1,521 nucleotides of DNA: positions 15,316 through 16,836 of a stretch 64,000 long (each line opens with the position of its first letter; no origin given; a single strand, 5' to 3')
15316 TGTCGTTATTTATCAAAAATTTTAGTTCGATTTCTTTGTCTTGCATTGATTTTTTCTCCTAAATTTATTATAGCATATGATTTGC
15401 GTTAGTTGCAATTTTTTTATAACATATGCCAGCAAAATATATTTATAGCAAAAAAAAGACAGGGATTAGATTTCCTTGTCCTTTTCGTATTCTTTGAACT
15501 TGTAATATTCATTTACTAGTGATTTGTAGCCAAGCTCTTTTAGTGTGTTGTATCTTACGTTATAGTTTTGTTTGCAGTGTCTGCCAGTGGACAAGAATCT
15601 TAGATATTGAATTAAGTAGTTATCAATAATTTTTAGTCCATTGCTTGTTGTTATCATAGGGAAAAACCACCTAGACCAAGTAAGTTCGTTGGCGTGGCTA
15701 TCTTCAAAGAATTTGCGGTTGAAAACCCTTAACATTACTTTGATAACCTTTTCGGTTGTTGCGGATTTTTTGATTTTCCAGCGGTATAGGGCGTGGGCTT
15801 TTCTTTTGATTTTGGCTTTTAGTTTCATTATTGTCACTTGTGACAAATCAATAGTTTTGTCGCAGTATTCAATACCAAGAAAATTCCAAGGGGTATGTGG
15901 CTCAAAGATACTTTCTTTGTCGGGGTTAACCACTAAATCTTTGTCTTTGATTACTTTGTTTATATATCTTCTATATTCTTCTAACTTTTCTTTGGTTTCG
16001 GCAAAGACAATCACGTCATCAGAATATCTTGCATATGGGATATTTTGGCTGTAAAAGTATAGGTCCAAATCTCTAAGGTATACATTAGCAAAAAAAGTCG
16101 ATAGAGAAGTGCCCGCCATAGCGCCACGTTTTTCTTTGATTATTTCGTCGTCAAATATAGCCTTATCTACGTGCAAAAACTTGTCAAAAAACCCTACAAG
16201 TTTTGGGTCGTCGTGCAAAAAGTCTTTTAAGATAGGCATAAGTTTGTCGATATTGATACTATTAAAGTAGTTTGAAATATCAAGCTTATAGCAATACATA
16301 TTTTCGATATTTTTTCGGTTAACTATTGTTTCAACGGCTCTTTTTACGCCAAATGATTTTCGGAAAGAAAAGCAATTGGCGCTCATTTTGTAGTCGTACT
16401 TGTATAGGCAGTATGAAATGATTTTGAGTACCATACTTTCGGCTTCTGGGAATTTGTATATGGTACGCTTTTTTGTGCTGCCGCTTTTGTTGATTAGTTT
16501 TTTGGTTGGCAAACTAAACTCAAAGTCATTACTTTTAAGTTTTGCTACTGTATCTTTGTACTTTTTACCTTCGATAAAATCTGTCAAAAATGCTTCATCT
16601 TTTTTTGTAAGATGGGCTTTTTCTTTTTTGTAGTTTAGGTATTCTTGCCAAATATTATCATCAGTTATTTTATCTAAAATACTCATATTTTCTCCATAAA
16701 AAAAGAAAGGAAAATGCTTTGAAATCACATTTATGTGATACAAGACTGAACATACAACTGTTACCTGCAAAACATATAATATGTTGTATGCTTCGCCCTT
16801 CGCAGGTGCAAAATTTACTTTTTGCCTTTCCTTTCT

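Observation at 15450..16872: Stand-alone reverse transcriptase with its own promoter, structured ~150-nt leader and terminator: candidate RT-ncRNA module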

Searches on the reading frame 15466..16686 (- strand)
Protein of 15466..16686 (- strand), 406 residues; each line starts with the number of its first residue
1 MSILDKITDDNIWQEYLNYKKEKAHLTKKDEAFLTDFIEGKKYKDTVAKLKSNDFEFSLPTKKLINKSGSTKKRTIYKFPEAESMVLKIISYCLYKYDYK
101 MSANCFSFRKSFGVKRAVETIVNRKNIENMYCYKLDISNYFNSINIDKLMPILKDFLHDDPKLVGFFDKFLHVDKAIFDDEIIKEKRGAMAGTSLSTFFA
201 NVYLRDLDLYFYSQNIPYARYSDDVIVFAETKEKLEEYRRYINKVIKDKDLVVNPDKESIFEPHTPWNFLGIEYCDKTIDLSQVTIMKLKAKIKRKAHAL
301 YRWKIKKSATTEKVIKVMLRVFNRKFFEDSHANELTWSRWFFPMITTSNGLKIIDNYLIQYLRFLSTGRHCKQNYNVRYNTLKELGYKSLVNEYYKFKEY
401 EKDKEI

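Call 3: search_protein_families(library=pfam, proteins=[window:15466-16686:-], max_evalue=0.01)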
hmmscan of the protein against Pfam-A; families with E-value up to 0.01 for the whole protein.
window:15466-16686:- (406 aa): 1 family
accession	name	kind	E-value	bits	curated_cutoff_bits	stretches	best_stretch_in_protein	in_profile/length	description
PF00078.32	RVT_1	-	4.8e-20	72.6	29.6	1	65-273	1-204/205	Reverse transcriptase (RNA-dependent DNA polymerase)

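Call 4: search_protein_families(library=padloc, proteins=[window:15466-16686:-], max_evalue=0.01)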
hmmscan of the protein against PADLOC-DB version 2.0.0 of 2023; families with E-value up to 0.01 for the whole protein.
window:15466-16686:- (406 aa): 51 families (the best 25 are shown)
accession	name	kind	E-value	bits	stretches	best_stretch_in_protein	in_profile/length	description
PDLC03764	RT_UG26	-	4.2e-161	534.2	1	1-399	1-397/398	DRT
PDLC03779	RT_UG4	-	6.2e-33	112.2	1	15-299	9-283/307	DRT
PDLC03765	RT_UG27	-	2.3e-31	107.2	1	3-370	5-358/420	DRT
PDLC01136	RT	-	4.5e-31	106.2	1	60-275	58-259/263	RT (reverse transcriptase)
PDLC02063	Cas1_IIIb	-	6.2e-24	82.5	1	70-298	72-275/617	-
PDLC03754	RT_UG17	-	1.8e-23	81.1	1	41-402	46-372/429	DRT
PDLC03766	Drt9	-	3.9e-23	80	1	47-295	75-325/488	DRT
PDLC03755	RT_UG18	-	5.8e-23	79.8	1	96-288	84-275/295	DRT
PDLC03759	RT_UG21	-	1.1e-21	75.1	1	130-347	142-341/503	DRT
PDLC03758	RT_UG20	-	3.6e-19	67.2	1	111-263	126-270/511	DRT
PDLC03756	RT_UG19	-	4.4e-19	67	1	126-387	143-389/562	DRT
PDLC03761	RT_UG23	-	1e-18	65.2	1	103-324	113-320/489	DRT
PDLC02941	RT_II-A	-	1.4e-17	61.9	1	72-296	52-260/309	-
PDLC02937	RT_I-B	-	3.3e-16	57.4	1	69-276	35-237/316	-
PDLC03773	RT_UG34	-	6.4e-16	56.3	1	127-263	147-289/512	DRT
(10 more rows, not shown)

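Call 5: search_protein_families(library=ncbifam, proteins=[window:15466-16686:-], max_evalue=0.01)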
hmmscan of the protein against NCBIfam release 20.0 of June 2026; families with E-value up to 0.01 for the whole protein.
window:15466-16686:- (406 aa): 6 families
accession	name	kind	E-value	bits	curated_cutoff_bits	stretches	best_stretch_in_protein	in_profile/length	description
TIGR04416.1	group_II_RT_mat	equivalog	1.1e-28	100.3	300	1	42-313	35-303/353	group II intron reverse transcriptase/maturase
NF038233.2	retron_St85_RT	exception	5.7e-15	55.4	235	1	65-299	30-252/289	retron St85 family RNA-directed DNA polymerase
NF041746.1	Drt2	equivalog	8.6e-15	54.8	390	1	184-329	219-376/416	antiviral reverse transcriptase Drt2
NF041747.1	Drt3a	equivalog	2.1e-12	47.1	200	1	32-364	33-362/412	antiviral reverse transcriptase Drt3a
NF041749.1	Drt4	equivalog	3.9e-05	22.8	450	1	128-262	135-268/489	antiviral reverse transcriptase Drt4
NF041750.1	Drt5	equivalog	0.00078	18.5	550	1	122-262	119-252/484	antiviral reverse transcriptase Drt5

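Call 13: find_homologous_proteins(query=window:15466-16686:-, max_evalue=1e-10)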
Query window:15466-16686:- (406 aa): 1322 proteins with E <= 1e-10 among 5626 candidates; the best 120 are listed.
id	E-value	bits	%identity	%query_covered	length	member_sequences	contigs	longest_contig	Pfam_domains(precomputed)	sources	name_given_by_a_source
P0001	1.2e-268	909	100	100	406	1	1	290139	PF00078.33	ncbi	-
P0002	4.5e-242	821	89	99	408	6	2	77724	PF00078.33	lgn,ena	-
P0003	1.0e-232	790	86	100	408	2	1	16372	PF00078.33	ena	-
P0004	7.3e-226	768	83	100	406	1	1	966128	PF00078.33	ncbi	-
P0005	9.6e-220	748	81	100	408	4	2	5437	PF00078.33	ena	-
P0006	1.3e-189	648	70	99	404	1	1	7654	PF00078.33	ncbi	-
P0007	3.4e-169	581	65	98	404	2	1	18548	PF00078.33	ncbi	-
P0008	1.0e-152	527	98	61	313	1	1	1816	PF00078.33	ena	-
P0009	1.9e-147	510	58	98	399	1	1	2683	PF00078.33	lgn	-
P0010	2.8e-147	509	59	98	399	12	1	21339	PF00078.33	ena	-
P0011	7.8e-145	501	55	98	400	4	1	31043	PF00078.33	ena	-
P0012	1.4e-144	500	55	98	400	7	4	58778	PF00078.33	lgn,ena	-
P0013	1.3e-143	497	55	98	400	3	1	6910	PF00078.33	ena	-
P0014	6.3e-143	495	54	98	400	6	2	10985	PF00078.33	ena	-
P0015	2.0e-142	493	54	98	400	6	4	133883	PF00078.33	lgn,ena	-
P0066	1.0e-131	458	56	99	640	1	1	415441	PF00078.33,PF00561.27,PF12146.16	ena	-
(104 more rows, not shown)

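Call 15: find_related_loci(query=A1, collection=genome_contigs, flank=6000)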
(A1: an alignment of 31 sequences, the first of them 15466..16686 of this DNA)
Query A1 (406 aa) in genome_contigs; peptide patterns used: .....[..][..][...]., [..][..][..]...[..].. (x = any residue, [..] = any of these).
599 stretches matched a pattern (row limit reached: there are more); 567 encode a relative of the query (tblastn E <= 1e-3); the best 80 are kept; 80 distinct loci.
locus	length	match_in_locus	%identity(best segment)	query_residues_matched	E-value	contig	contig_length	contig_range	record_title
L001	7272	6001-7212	86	1-404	0e+0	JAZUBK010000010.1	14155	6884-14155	MAG: Clostridia bacterium isolate T1900045317_YK20190006.MAGScoT_cleanbin_000037 SGB_6316_k141_465305, whole genome shot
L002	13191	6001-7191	55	1-397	1e-148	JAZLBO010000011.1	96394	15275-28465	MAG: Clostridia bacterium isolate T1900045064_TC20190058.MAGScoT_cleanbin_000010 SGB_4581_k141_3675575, whole genome sho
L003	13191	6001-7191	54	1-397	1e-147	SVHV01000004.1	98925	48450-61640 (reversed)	MAG: Clostridiales bacterium isolate SIG393 NODE_5229_length_98925_cov_7.613251, whole genome shotgun sequence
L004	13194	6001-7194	54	1-399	2e-137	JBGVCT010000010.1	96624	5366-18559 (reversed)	MAG: Bacilli bacterium isolate fecal_MAG_454 fecal_MAG_454_contig_0010, whole genome shotgun sequence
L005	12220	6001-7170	55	1-395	1e-136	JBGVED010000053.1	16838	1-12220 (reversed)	MAG: Bacilli bacterium isolate fecal_MAG_421 fecal_MAG_421_contig_0056, whole genome shotgun sequence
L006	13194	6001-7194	49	1-398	4e-133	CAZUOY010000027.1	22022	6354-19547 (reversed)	MAG TPA_asm: uncultured Oscillospiraceae bacterium isolate SRP192927_co6_652 genome assembly, contig: NODE_4956_length_2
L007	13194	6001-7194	54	1-399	2e-133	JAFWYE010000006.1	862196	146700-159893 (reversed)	MAG: Bacilli bacterium isolate RGIG6178 Sheep_Rectum-1__c1181, whole genome shotgun sequence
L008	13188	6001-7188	49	1-396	3e-131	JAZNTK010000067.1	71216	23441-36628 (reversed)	MAG: Lachnospiraceae bacterium isolate T1900044802_TS20190268.MAGScoT_cleanbin_000086 SGB_2729_k141_66660, whole genome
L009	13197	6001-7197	48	1-399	6e-131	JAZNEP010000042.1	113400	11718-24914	MAG: Lachnospiraceae bacterium isolate T1900044719_TS20190185.MAGScoT_cleanbin_000022 SGB_1899_k141_2761541, whole genom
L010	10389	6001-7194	51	1-399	3e-130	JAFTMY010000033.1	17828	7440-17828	MAG: Clostridia bacterium isolate RGIG3965 Roe_deer_Cecum-4__c83901, whole genome shotgun sequence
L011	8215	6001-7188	48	1-396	8e-130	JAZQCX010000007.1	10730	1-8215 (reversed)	MAG: Acetatifactor sp. isolate T1900044637_TS20190103.MAGScoT_cleanbin_000039 SGB_1184_k141_1938061, whole genome shotgu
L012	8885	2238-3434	48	1-399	1e-127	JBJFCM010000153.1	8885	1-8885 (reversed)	MAG: Lachnospiraceae bacterium isolate PUUB50_bin.024 NODE_3289_length_8885_cov_7.162061, whole genome shotgun sequence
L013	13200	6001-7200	49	1-399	6e-127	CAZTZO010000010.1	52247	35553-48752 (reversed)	MAG TPA_asm: uncultured Lachnospiraceae bacterium isolate SRP192927_co2_548 genome assembly, contig: NODE_614_length_522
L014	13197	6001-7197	48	1-399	2e-125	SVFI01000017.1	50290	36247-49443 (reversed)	MAG: Lachnospiraceae bacterium isolate SIG328 NODE_15781_length_50290_cov_4.807846, whole genome shotgun sequence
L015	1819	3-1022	57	57-396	5e-135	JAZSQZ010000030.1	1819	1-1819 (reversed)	MAG: Clostridia bacterium isolate T1900044540_TS20190006.MAGScoT_cleanbin_000028 SGB_59_k141_328854, whole genome shotgu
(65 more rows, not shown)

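Call 26: search_solved_structures(query=window:15466-16686:-, max_evalue=0.001)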
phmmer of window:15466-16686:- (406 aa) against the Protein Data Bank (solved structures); distinct sequences matched with E-value up to 0.001: 13.
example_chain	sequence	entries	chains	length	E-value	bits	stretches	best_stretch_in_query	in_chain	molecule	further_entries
7uim_D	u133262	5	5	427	5.3e-15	58.6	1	97-317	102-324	Group II intron reverse transcriptase/maturase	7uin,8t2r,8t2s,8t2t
5hhl_A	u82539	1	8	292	2.8e-14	56.2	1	97-271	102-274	Retron-type reverse transcriptase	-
5hhj_A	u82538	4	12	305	4.8e-14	55.5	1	97-272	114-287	Retron-type reverse transcriptase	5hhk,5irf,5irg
8bgj_A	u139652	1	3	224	9.4e-14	54.5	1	70-272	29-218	RNA-directed DNA polymerase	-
9ioa_A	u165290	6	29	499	6.2e-10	41.9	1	55-303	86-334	RNA-dependent DNA polymerase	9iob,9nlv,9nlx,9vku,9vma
6ar1_A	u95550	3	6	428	7e-10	41.8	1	96-305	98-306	GsI-IIC RT | Trt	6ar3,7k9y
7kft_D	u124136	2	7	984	2.8e-09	39.8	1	97-274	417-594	Cas6-RT-Cas1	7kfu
9d4s_A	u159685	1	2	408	4e-07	32.7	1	133-295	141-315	Group II intron-like 4 reverse transcriptase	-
9d5x_A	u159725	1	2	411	4.1e-07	32.7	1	133-295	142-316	Group II intron-like 4 reverse transcriptase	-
7v9u_A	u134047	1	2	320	2.4e-05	26.8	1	73-294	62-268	RNA-directed DNA polymerase from retron EC86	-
7v9x_A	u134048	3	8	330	2.7e-05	26.7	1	73-294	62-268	RNA-directed DNA polymerase from retron EC86 | Retron Ec86 reverse transcriptase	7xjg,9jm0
8qbk_A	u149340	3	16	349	3.2e-05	26.4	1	73-294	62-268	Retron Ec86 reverse transcriptase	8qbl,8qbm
6me0_C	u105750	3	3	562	4.7e-05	25.9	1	178-321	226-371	Maturase reverse transcriptase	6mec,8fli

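Call 27: find_encoding_contigs(protein=window:15466-16686:-, flank=10000, max_places=3)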
Protein window:15466-16686:- (406 aa): no gene with exactly this product is on record in the collection.

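Call 28: find_encoding_contigs(protein=P0001, flank=10000, max_places=3)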
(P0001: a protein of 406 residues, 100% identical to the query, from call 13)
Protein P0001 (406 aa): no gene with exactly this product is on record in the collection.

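Call 29: find_encoding_contigs(protein=P0004, flank=10000, max_places=3)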
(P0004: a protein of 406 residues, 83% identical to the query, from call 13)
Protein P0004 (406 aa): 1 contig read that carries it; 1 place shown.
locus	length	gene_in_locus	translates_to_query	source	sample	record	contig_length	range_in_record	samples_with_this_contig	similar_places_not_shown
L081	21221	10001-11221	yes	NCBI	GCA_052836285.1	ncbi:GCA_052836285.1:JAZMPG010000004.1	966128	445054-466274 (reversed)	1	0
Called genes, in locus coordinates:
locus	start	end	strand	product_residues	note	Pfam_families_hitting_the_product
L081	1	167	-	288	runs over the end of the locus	PF02645:DegV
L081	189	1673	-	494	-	PF01336:tRNA_anti-codon, PF00152:tRNA-synt_2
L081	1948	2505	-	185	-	PF01464:SLT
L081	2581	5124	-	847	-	PF02739:5_3_exonuc_N, PF01367:5_3_exonuc, PF00476:DNA_pol_A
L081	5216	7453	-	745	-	PF00122:E1-E2_ATPase, PF00702:Hydrolase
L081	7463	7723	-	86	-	PF02583:Trns_repr_metal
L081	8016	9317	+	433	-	-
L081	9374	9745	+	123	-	-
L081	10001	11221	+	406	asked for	PF00078:RVT_1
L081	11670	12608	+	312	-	PF01073:3Beta_HSD, PF01370:Epimerase, PF02719:Polysacc_synt_2, PF04321:RmlD_sub_bind, PF07993:NAD_binding_4, PF13460:NAD_binding_10 (weak), PF16363:GDP_Man_Dehyd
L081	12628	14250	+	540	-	PF13385:Laminin_G_3, PF00149:Metallophos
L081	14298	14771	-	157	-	PF12671:Amidase_6, PF05257:CHAP (weak)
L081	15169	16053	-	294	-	PF02645:DegV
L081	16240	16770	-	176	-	PF04229:GrpB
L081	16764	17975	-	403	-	PF00465:Fe-ADH, PF13685:Fe-ADH_2, PF25137:ADH_Fe_C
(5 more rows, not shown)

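Call 55: predict_structure(alignment_id=A4)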
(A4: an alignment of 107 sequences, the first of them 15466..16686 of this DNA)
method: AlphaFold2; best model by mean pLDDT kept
length: 406 residues; sequences in the alignment: 107
mean_pLDDT: 92.4   pTM: 0.86
mean pLDDT of the five models: 92.4, 92.5, 91.9, 91.7, 91.2
residues with pLDDT >= 90: 336; 70-90: 52; 50-70: 13; < 50: 5
segments of 3 or more residues with pLDDT < 50: 330-334
pLDDT, mean of each block of 10 residues (from residue 1): 93 94 78 94 90 81 79 89 96 95 89 83 94 97 98 97 94 96 96 95 97 97 96 98 98 95 96 96 94 97 98 97 80 63 94 98 97 95 97 94 78
secondary structure, 60 per line:
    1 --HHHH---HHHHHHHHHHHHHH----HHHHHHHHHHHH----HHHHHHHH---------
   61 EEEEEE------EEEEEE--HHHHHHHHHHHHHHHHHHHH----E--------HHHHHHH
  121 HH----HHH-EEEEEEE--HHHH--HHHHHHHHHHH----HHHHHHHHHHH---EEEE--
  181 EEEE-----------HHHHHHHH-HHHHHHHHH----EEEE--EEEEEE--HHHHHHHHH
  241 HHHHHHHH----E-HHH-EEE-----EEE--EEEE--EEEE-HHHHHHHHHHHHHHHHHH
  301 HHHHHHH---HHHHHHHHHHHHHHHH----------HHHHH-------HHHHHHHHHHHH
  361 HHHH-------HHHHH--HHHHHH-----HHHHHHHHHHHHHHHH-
elements in order: H3-6 H10-23 H28-39 H44-51 E61-66 E73-78 H81-100 H114-122 E131-137 H140-143 H146-156 H161-171 E175-178 E181-184 H196-203 H205-213 E218-221 E224-229 H232-248 E259-261 E267-269 E272-275 E278-281 H283-307 H311-326 H337-341 H349-364 H372-376 H379-384 H390-405

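Call 59: fold_search(model_id=the predicted structure, library=pdb)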
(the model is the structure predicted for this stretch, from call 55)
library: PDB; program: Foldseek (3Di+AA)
matches with E <= 10: 1311; with E <= 0.001: 435
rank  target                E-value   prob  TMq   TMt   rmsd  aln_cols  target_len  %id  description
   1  6ar1_D                4.5e-16  1.00  0.75  0.74   4.7       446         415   18  Structure of a Thermostable Group II Intron Reverse Transcriptase with Template-Primer and Its Functional and Evolutio (released 2017-11-29)
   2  6ar1_A                5.5e-16  1.00  0.76  0.74   4.7       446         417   18  Structure of a Thermostable Group II Intron Reverse Transcriptase with Template-Primer and Its Functional and Evolutio (released 2017-11-29)
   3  6ar3_D                2.3e-15  1.00  0.72  0.70   5.6       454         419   17  Structure of a Thermostable Group II Intron Reverse Transcriptase with Template-Primer and Its Functional and Evolutio (released 2017-11-29)
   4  6ar3_A                3.9e-15  1.00  0.70  0.69   5.7       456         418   17  Structure of a Thermostable Group II Intron Reverse Transcriptase with Template-Primer and Its Functional and Evolutio (released 2017-11-29)
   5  7k9y_A                6.2e-15  1.00  0.76  0.73   5.0       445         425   18  GsI-IIC RT Template-Switching Complex (twinned) (released 2021-08-18)
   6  9d4s_A                7.3e-14  1.00  0.68  0.68   7.0       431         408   17  Structure of G2L4 RT in complex with 15 nucleotide snapback substrate (released 2025-07-30)
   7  9vma_A                7.6e-14  1.00  0.66  0.55   5.5       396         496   17  Cryo-EM structure of substrate-bound DRT9 hexamer complex (released 2025-08-20)
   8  9nlv_A                1.3e-13  1.00  0.64  0.54   7.9       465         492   16  Cryo-EM structure of hexameric SenDRT9 RT-ncRNA complex (released 2025-05-14)
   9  9nlx_A                2.6e-12  1.00  0.57  0.49   6.9       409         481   16  Cryo-EM structure of the trimeric SenDRT9 RT-ncRNA complex (GST fusion) (released 2025-05-14)
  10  9d4s_B                5.0e-12  1.00  0.70  0.70   6.8       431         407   17  Structure of G2L4 RT in complex with 15 nucleotide snapback substrate (released 2025-07-30)
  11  9vku_A                6.7e-12  1.00  0.62  0.52   6.2       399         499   17  Cryo-EM structure of DRT9 tetramer complex (released 2025-08-20)
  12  9ioa_A                1.2e-11  1.00  0.61  0.52   9.2       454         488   17  Cryo-EM structure of the tetrameric DRT9-ncRNA complex (released 2025-05-14)
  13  5irg_B                1.7e-11  1.00  0.53  0.73   7.3       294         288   20  Reverse transcriptase domain of group II intron maturase from Roseburia intestinalis in P212121 space group (released 2016-05-04)
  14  5irg_A                2.2e-11  1.00  0.54  0.73   7.3       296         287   20  Reverse transcriptase domain of group II intron maturase from Roseburia intestinalis in P212121 space group (released 2016-05-04)
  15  8t2r_D                2.4e-11  1.00  0.64  0.67   5.8       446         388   15  Structure of a group II intron ribonucleoprotein in the pre-ligation (pre-2F) state (released 2023-11-22)
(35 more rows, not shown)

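Call 64: find_related_loci(query=A1, collection=viral_contigs, flank=6000)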
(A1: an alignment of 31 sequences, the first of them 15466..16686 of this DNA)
Query A1 (406 aa) in viral_contigs; peptide patterns used: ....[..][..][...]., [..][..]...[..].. (x = any residue, [..] = any of these).
79 stretches matched a pattern; 5 encode a relative of the query (tblastn E <= 1e-3); 5 distinct loci.
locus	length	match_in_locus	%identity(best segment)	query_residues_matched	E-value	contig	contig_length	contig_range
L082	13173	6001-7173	32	1-396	5e-56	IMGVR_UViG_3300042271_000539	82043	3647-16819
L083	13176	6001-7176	34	1-399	2e-64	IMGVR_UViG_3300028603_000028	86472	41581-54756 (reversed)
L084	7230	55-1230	29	1-397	1e-49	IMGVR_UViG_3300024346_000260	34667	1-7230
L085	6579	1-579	36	199-396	1e-33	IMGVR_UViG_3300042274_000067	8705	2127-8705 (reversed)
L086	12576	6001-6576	25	82-257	4e-9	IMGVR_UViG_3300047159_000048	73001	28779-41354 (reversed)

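Call 65: search_dna_similar(query=window:15466-16686:-, collection=phages, mode=protein, max_evalue=1e-10, max_rows=15)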
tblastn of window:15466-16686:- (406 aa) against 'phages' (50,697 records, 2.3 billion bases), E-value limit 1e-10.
Records with a match: 3; places in all: 3; records where one place covers at least 80% of the query: 1.
Best place of each record, by identity: <60% 3.
By first word of the organism name: Bacteriophage 3.
By host as written in the record: - 3.
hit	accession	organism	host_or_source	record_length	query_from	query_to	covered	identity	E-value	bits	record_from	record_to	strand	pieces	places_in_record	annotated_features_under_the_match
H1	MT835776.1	Bacteriophage sp.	human fecal samples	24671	34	372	83%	24.2%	1e-14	82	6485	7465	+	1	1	record has no annotation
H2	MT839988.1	Bacteriophage sp.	human fecal samples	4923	83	271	47%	26.9%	2e-14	81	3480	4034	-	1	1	record has no annotation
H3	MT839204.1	Bacteriophage sp.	human fecal samples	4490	102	275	43%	26.5%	4e-11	71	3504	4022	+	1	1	record has no annotation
